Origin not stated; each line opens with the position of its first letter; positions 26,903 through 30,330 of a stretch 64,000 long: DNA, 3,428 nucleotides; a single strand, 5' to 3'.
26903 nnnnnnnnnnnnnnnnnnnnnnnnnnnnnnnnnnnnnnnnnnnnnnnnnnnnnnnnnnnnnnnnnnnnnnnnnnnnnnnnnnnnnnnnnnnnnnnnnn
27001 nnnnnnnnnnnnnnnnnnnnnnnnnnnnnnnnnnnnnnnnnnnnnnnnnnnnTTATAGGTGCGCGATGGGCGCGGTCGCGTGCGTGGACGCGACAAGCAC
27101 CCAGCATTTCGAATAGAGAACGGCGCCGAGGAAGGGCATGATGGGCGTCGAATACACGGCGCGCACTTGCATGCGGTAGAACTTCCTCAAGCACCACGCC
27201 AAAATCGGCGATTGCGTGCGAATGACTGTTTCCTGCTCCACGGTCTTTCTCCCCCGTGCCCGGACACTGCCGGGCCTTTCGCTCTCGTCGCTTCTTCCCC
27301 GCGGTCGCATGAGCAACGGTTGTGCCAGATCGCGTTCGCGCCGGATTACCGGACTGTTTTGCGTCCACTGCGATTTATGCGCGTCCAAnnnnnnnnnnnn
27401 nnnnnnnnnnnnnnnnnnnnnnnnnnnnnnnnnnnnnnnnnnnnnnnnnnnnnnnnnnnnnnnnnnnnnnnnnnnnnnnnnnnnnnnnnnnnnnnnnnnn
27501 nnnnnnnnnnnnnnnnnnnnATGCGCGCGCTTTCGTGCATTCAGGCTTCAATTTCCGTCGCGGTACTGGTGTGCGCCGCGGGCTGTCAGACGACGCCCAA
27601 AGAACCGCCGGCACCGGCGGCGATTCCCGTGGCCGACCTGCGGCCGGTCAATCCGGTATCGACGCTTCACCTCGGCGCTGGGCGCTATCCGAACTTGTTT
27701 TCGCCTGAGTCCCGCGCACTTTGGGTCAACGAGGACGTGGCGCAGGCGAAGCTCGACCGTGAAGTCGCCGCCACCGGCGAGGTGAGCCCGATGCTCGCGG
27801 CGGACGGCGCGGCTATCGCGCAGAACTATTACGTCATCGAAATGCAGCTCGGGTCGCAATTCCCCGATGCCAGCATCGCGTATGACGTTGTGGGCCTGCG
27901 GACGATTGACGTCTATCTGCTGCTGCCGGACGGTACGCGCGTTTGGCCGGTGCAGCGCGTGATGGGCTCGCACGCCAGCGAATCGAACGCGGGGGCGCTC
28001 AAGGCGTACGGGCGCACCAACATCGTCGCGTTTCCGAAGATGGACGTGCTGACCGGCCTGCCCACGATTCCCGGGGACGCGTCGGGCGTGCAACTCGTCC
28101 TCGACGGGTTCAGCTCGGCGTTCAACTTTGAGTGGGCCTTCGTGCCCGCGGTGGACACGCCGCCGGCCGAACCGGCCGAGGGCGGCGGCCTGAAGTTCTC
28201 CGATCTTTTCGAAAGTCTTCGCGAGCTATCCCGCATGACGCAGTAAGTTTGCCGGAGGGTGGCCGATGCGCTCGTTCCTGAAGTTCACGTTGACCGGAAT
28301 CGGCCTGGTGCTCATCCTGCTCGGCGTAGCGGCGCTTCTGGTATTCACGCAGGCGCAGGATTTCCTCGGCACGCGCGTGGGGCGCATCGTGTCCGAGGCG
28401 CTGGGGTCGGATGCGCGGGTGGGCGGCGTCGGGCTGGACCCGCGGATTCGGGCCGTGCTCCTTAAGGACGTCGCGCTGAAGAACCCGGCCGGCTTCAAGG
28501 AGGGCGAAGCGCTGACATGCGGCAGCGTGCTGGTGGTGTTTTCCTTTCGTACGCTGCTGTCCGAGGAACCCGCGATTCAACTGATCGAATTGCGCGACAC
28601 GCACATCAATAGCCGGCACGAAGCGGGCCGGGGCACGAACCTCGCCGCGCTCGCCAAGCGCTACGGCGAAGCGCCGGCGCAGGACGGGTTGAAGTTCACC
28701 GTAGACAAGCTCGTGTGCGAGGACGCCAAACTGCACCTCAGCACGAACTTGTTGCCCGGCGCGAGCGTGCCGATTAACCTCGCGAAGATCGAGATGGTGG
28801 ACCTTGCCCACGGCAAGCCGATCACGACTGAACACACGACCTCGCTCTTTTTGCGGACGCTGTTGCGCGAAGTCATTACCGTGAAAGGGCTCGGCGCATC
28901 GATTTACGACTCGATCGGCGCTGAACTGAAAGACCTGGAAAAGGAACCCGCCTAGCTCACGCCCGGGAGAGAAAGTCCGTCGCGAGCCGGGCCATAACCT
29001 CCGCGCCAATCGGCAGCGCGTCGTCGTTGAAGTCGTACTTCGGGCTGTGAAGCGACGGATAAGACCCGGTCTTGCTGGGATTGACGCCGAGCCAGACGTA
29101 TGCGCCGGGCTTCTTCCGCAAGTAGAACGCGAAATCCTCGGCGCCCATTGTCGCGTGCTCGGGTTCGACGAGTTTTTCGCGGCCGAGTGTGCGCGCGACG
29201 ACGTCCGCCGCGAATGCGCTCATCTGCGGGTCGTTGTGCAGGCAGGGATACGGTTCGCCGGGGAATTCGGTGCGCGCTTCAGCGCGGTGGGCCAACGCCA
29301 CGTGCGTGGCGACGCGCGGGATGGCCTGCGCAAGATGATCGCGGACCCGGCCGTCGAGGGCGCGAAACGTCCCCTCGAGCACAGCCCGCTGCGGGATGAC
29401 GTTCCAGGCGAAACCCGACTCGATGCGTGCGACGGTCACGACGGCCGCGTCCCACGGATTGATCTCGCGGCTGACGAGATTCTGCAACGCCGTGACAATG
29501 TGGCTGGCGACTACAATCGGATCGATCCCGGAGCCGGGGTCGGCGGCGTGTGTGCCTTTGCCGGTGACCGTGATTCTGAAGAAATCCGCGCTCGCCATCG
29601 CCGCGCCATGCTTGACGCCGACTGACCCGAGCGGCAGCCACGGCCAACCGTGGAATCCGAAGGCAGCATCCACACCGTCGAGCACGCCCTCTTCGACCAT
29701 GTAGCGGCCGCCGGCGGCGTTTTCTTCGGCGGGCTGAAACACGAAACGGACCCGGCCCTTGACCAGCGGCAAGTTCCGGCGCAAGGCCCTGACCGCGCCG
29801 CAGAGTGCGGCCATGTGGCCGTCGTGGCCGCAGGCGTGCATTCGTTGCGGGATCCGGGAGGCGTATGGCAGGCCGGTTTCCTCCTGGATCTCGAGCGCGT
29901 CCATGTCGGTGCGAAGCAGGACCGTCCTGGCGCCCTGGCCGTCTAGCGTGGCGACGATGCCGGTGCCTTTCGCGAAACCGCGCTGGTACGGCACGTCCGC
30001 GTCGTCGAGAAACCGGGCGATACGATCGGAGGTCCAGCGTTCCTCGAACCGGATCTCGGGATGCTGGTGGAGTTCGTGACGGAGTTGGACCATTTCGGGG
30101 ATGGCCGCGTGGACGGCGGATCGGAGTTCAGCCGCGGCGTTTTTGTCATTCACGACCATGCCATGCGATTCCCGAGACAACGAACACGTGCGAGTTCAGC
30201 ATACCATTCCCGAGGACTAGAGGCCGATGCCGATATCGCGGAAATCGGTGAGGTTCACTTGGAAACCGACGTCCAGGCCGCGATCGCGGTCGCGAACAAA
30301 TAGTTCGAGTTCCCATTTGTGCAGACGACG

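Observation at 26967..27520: Orphan exact sigma-54 promoter driving an unannotated short transcript or 62-codon ORF in an otherwise empty 550-bp gap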

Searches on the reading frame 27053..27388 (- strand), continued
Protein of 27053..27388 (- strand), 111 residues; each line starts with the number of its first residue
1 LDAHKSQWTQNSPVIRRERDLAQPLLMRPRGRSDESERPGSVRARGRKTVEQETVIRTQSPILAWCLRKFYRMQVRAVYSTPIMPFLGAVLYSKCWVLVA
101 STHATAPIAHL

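Call 67: list_cluster_members(proteins=[P0008, P0006, P0039, P0047, P0052, P0064, P0068, P0090, P0032, P0001])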
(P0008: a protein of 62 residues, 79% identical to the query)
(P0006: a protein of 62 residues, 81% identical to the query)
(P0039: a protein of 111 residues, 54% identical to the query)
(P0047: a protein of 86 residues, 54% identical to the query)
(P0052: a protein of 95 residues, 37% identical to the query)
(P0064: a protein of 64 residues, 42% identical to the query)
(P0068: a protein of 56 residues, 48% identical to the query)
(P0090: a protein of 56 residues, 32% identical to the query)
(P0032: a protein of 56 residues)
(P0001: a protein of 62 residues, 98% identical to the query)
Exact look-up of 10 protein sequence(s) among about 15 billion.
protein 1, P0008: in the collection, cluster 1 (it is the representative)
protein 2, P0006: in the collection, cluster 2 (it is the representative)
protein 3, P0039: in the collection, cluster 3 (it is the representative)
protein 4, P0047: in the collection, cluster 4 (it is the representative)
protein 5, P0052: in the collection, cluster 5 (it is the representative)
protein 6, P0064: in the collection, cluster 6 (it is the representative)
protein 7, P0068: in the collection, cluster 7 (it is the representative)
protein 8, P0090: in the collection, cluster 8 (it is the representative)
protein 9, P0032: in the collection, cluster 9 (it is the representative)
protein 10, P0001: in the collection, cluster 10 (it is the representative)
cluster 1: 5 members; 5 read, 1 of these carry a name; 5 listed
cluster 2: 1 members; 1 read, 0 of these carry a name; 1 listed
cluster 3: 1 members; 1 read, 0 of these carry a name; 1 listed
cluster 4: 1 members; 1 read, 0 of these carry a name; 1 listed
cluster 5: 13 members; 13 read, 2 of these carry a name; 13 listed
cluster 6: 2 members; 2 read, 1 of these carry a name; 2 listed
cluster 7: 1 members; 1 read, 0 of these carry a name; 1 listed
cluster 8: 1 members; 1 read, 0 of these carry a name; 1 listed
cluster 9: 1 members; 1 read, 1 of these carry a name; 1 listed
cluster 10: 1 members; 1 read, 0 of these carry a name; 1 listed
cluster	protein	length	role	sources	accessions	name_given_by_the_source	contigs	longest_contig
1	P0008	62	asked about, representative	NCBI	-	-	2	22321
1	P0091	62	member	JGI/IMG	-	hypothetical protein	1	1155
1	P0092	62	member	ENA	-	-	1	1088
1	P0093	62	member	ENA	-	-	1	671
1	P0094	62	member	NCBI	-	-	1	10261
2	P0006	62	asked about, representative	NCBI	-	-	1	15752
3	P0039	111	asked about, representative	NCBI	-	-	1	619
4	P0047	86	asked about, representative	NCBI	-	-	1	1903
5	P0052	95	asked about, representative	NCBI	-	-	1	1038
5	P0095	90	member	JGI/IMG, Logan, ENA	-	hypothetical protein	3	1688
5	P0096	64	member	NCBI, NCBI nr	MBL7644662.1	MAG: hypothetical protein JNK74_00595 [Candidatus Hydrogenedentes bacterium] | hypothetical protein [Candidatus Hydrogenedentota bacterium]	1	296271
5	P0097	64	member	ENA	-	-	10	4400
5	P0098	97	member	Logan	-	-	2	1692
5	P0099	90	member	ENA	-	-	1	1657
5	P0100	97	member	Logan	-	-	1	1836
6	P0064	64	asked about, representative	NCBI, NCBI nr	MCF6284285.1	MAG: hypothetical protein L3K26_03740 [Candidatus Hydrogenedentes bacterium] | hypothetical protein [Candidatus Hydrogenedentota bacterium]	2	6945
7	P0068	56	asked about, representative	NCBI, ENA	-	-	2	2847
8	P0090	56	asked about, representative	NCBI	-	-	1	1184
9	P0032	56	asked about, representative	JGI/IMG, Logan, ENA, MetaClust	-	\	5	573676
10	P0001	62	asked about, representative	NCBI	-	-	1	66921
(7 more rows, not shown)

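Call 79: predict_structure(alignment_id=A6)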
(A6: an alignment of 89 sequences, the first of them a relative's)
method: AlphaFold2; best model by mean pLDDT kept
length: 62 residues; sequences in the alignment: 89
mean_pLDDT: 69.6   pTM: 0.41
mean pLDDT of the five models: 69.6, 64.8, 64.4, 62.2, 61.2
residues with pLDDT >= 90: 0; 70-90: 42; 50-70: 17; < 50: 3
segments of 3 or more residues with pLDDT < 50: none
pLDDT, mean of each block of 10 residues (from residue 1): 65 79 75 74 73 56 46
secondary structure, 60 per line:
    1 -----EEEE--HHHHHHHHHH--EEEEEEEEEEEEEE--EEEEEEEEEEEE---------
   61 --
elements in order: E6-9 H12-21 E24-37 E40-51

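Call 80: search_protein_families(library=phrogs, alignment_id=A3, max_evalue=0.1)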
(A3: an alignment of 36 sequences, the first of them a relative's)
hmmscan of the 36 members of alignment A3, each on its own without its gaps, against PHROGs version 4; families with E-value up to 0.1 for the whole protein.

A. member 1, P0001 (62 aa): 0 families

B. families by the number of members that match (of 36 scanned): 0 families

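Call 81: search_protein_families(library=padloc, alignment_id=A3, max_evalue=0.1)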
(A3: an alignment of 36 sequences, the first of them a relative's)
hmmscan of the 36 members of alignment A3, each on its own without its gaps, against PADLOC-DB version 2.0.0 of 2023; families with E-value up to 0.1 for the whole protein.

A. member 1, P0001 (62 aa): 0 families

B. families by the number of members that match (of 36 scanned): 0 families

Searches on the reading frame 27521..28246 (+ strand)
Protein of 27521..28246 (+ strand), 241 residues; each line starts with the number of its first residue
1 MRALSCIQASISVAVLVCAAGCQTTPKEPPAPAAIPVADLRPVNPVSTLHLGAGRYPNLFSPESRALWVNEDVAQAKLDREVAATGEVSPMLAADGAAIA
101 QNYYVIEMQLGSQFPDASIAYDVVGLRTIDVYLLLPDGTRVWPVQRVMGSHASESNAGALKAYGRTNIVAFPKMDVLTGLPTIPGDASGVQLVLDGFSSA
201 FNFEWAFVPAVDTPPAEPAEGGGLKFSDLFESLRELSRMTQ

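Call 12: search_protein_families(library=pfam, proteins=[window:27521-28246:+], max_evalue=0.01)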
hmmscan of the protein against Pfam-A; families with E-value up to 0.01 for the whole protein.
window:27521-28246:+ (241 aa): 0 families

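Call 13: search_protein_families(library=ncbifam, proteins=[window:27521-28246:+], max_evalue=0.01)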
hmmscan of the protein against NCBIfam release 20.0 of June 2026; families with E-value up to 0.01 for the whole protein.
window:27521-28246:+ (241 aa): 0 families

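Call 14: find_encoding_contigs(protein=window:27521-28246:+, flank=10000, max_places=10)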
Protein window:27521-28246:+ (241 aa): no gene with exactly this product is on record in the collection.

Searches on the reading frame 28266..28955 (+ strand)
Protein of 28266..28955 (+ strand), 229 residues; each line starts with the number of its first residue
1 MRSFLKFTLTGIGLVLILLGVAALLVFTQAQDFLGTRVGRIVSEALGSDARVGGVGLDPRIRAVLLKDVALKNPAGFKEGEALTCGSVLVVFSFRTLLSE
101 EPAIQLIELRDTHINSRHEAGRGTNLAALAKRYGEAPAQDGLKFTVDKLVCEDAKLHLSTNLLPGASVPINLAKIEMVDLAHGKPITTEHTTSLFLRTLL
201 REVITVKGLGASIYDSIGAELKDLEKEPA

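Call 12: search_protein_families(library=pfam, proteins=[window:28266-28955:+], max_evalue=0.01)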
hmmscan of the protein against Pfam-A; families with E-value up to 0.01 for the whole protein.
window:28266-28955:+ (229 aa): 1 family
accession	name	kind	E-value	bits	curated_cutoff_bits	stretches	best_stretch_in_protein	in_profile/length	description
PF05359.17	DUF748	-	7e-10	38.1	50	1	14-163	20-171/1037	Domain of Unknown Function (DUF748)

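Call 13: search_protein_families(library=ncbifam, proteins=[window:28266-28955:+], max_evalue=0.01)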
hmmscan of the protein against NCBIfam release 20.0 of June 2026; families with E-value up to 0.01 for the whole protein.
window:28266-28955:+ (229 aa): 0 families

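Call 16: find_encoding_contigs(protein=window:28266-28955:+, flank=10000, max_places=10)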
Protein window:28266-28955:+ (229 aa): no gene with exactly this product is on record in the collection.

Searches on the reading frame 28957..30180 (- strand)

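Call 12: search_protein_families(library=pfam, proteins=[window:28957-30180:-], max_evalue=0.01)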
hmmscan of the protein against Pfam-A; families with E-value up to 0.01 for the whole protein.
window:28957-30180:- (407 aa): 2 families
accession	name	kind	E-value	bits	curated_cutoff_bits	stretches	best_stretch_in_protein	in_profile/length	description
PF01546.33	Peptidase_M20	-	2.3e-41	142.4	24.6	1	88-401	1-205/206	Peptidase family M20/M25/M40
PF07687.19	M20_dimer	-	4.6e-15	55.9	21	1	201-294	9-102/107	Peptidase dimerisation domain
